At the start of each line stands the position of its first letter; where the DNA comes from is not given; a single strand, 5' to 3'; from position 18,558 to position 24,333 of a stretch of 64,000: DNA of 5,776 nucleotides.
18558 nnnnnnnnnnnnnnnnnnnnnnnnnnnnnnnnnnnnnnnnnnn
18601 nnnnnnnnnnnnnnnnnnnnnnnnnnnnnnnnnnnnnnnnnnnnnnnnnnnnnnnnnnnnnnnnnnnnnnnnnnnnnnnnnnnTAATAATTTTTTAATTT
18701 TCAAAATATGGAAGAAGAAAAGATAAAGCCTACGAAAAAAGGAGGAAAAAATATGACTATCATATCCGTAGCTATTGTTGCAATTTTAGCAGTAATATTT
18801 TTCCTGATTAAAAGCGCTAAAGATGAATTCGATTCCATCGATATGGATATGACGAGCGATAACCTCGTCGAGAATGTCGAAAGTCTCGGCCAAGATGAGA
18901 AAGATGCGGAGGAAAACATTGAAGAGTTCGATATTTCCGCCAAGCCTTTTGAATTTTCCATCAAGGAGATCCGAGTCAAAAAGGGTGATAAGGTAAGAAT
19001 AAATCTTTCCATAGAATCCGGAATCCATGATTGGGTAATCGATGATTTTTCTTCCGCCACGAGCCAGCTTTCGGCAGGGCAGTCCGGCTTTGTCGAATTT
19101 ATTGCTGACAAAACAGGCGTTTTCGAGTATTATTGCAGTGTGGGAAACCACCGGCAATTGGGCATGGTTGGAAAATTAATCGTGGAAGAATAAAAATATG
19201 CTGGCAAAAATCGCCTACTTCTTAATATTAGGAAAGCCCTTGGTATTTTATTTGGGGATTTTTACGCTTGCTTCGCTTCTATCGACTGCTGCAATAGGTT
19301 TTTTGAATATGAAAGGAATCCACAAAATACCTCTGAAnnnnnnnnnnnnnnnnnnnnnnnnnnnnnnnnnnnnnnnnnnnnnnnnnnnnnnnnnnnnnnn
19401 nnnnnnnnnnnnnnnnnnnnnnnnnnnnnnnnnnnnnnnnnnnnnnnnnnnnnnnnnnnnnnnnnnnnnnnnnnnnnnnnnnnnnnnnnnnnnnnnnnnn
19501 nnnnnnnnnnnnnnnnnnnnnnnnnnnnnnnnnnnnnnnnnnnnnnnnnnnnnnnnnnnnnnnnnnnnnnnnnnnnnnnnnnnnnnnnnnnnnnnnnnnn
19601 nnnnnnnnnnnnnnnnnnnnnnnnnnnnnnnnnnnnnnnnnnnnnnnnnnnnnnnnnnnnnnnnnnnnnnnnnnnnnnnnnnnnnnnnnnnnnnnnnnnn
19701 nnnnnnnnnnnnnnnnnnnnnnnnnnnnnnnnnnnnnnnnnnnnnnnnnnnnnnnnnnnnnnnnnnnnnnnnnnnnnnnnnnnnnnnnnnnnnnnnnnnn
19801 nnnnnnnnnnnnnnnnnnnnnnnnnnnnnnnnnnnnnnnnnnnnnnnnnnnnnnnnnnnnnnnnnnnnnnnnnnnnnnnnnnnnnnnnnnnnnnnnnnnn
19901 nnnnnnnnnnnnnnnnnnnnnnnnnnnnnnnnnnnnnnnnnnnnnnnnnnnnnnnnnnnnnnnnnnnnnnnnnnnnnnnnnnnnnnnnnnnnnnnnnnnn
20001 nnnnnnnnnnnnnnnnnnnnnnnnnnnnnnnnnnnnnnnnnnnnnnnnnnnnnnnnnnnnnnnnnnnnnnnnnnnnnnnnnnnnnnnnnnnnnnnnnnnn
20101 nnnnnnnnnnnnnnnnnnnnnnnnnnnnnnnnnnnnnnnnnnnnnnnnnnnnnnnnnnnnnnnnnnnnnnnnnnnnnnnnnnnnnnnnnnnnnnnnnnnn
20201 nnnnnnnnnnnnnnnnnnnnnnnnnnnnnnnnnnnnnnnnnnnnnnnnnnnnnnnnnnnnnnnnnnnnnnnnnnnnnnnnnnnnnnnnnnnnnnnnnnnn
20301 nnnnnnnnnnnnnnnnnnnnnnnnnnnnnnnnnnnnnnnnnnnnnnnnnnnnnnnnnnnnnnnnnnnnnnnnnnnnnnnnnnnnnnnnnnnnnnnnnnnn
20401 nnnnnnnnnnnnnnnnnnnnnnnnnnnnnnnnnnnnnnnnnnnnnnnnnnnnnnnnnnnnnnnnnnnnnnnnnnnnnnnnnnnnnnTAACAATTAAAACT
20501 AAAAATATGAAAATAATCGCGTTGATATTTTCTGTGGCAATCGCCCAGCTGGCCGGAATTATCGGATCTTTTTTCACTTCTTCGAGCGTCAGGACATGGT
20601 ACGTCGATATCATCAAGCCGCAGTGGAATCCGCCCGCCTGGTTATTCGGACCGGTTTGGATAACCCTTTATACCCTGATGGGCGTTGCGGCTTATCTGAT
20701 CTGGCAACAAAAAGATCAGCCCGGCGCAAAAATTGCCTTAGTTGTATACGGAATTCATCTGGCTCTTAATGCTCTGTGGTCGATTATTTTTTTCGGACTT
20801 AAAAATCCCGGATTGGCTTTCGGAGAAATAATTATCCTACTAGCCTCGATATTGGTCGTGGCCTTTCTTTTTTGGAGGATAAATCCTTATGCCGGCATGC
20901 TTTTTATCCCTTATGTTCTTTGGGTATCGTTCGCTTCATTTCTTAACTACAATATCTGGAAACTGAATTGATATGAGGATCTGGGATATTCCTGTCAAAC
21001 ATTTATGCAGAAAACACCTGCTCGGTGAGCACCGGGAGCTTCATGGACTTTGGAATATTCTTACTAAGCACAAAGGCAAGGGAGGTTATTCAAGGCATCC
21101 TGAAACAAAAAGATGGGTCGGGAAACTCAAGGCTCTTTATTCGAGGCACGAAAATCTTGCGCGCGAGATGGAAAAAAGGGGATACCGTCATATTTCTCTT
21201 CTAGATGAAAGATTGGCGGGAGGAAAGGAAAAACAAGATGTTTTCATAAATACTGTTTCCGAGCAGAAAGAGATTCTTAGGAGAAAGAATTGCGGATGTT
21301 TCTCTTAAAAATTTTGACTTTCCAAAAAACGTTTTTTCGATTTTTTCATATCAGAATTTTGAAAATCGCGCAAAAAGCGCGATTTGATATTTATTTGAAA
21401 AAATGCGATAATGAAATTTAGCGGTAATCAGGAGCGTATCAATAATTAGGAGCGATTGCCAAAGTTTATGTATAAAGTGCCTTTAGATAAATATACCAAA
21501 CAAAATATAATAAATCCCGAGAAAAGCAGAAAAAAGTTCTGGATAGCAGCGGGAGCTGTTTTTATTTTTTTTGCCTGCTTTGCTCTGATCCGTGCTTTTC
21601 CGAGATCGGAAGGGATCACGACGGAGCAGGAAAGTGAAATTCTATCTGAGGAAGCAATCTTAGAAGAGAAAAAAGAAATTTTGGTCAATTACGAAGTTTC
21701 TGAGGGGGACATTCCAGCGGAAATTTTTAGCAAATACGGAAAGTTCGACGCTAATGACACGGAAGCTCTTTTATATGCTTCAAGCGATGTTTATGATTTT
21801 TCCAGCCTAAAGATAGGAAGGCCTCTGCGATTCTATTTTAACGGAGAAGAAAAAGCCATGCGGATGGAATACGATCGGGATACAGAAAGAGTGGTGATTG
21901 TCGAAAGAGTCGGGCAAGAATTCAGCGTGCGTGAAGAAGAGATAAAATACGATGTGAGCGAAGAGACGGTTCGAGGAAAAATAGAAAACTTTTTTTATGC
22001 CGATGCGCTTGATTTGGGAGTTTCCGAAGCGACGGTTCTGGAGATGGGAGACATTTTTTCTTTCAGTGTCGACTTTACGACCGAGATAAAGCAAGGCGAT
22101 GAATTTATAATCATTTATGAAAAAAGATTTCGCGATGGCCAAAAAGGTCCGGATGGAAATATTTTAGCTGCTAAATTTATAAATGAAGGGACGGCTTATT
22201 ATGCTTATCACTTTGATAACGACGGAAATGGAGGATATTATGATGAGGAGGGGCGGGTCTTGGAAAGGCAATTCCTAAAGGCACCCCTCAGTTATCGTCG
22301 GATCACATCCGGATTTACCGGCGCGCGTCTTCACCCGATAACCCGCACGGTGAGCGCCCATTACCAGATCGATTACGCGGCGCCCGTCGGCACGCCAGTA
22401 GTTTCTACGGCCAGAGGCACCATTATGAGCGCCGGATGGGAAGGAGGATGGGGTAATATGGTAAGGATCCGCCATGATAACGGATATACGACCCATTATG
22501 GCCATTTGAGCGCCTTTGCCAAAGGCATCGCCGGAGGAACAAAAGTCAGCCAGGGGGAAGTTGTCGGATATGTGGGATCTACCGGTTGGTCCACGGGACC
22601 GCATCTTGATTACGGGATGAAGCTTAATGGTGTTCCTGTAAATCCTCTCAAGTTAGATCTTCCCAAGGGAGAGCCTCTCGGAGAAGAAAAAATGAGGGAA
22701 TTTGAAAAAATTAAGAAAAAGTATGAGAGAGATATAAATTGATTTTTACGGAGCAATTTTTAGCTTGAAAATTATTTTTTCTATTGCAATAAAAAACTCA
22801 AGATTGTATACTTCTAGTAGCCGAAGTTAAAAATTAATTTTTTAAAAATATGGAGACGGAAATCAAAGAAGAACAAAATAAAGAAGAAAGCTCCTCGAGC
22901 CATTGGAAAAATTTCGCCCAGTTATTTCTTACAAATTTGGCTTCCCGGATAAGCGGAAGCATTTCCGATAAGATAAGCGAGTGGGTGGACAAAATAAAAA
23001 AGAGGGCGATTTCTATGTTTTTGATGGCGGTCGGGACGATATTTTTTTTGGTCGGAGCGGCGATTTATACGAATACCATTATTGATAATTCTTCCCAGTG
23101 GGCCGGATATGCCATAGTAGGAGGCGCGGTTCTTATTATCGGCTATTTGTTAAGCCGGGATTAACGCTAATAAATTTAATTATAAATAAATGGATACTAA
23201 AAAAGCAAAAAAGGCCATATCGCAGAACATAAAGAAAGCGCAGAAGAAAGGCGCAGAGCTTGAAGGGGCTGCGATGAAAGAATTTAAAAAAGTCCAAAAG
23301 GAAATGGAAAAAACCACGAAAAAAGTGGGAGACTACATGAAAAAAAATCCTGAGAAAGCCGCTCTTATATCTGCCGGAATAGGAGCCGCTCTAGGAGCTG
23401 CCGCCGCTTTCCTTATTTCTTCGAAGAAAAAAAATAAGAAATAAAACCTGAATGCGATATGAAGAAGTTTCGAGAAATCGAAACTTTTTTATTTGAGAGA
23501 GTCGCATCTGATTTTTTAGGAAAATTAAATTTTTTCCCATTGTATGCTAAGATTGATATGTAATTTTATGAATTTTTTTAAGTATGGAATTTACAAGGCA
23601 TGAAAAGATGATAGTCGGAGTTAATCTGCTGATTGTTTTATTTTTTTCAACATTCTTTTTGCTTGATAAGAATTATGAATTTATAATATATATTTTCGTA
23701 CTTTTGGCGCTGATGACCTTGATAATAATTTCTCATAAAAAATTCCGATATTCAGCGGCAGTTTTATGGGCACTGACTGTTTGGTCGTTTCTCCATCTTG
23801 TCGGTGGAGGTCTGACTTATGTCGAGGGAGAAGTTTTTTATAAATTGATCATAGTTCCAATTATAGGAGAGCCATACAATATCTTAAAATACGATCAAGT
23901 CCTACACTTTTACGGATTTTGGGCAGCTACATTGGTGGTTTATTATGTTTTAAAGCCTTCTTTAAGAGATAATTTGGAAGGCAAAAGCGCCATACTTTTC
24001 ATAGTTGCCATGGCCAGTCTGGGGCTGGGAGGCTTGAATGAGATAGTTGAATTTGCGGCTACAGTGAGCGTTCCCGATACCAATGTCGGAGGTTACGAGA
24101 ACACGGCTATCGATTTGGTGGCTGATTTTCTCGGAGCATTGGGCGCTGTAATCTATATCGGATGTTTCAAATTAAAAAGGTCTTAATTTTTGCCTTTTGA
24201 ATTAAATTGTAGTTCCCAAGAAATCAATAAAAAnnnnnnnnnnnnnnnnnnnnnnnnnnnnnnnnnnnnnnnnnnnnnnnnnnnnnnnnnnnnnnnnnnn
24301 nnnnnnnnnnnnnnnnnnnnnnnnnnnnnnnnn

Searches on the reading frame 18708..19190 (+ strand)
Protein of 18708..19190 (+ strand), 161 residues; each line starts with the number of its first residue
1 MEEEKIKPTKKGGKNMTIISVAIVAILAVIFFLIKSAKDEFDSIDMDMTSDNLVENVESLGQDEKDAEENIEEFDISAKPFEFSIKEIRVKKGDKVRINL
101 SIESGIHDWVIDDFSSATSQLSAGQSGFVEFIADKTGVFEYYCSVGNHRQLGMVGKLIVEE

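Call 44: search_protein_families(library=pfam, proteins=[window:18708-19190:+])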
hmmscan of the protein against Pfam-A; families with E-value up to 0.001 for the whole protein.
window:18708-19190:+ (161 aa): 3 families
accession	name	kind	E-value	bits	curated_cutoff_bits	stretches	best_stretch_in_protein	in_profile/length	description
PF00127.26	Copper-bind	-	1.2e-07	32.5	21.2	1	77-160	8-99/99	Copper binding proteins, plastocyanin/azurin family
PF13473.12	Cupredoxin_1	-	9e-07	29.3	27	1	60-159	16-104/104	Cupredoxin-like domain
PF07731.20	Cu-oxidase_2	-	0.00065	19.9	20.4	0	113-160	87-134/137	Multicopper oxidase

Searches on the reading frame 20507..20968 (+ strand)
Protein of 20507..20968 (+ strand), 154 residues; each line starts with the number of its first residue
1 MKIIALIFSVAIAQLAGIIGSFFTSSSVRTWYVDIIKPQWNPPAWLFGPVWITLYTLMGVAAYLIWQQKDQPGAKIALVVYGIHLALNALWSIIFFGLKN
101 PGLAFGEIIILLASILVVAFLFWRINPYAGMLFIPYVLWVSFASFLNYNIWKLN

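Call 44: search_protein_families(library=pfam, proteins=[window:20507-20968:+])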
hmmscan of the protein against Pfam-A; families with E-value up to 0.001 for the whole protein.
window:20507-20968:+ (154 aa): 1 family
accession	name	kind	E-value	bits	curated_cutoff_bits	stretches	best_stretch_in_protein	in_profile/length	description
PF03073.20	TspO_MBR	-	3.5e-51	173.2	24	1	10-151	2-144/145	TspO/MBR family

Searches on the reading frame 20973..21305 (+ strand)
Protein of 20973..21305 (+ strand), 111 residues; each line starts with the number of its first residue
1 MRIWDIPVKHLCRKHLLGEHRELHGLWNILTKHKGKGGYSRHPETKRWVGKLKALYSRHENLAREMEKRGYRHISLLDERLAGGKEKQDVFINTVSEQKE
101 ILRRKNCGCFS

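Call 84: search_protein_families(library=pfam, proteins=[window:20973-21305:+])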
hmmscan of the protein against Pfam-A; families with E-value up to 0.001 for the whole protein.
window:20973-21305:+ (111 aa): 1 family
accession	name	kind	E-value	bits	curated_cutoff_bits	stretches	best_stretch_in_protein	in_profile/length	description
PF03013.19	Pyr_excise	-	1.1e-24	87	23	1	1-75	1-77/81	Pyrimidine dimer DNA glycosylase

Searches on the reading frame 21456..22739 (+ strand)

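Call 44: search_protein_families(library=pfam, proteins=[window:21456-22739:+])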
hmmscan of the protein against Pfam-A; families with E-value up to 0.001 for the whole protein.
window:21456-22739:+ (428 aa): 2 families
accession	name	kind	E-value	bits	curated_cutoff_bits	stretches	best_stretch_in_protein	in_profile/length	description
PF01551.29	Peptidase_M23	-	5.5e-30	103.9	28.7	1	301-397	2-96/96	Peptidase family M23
PF19425.4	Csd3_N2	-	2.3e-12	47.4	27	1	168-287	5-120/122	Csd3 second domain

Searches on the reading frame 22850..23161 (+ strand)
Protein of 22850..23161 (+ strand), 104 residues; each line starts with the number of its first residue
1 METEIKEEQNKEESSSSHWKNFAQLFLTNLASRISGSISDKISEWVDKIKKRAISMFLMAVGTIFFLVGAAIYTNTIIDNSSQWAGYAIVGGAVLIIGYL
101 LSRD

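Call 84: search_protein_families(library=pfam, proteins=[window:22850-23161:+])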
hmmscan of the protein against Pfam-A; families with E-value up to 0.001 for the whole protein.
window:22850-23161:+ (104 aa): 1 family
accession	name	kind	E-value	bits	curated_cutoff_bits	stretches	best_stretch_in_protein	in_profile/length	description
PF07332.16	Phage_holin_3_6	-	0.00082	19.8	28.4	0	54-101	42-86/116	Putative Actinobacterial Holin-X, holin superfamily III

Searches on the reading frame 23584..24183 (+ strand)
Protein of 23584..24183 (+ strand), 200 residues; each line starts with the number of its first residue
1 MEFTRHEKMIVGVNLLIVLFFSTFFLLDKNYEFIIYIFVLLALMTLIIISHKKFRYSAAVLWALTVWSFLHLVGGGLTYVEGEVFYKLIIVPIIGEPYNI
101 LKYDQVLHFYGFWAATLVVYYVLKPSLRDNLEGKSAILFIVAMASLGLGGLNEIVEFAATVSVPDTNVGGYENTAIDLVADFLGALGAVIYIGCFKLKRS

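Call 84: search_protein_families(library=pfam, proteins=[window:23584-24183:+])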
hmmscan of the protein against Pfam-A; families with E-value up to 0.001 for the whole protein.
window:23584-24183:+ (200 aa): 1 family
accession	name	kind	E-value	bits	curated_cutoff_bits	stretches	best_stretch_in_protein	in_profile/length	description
PF09997.14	DUF2238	-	7.8e-13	48.9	26.4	1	42-164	2-116/140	Predicted membrane protein (DUF2238)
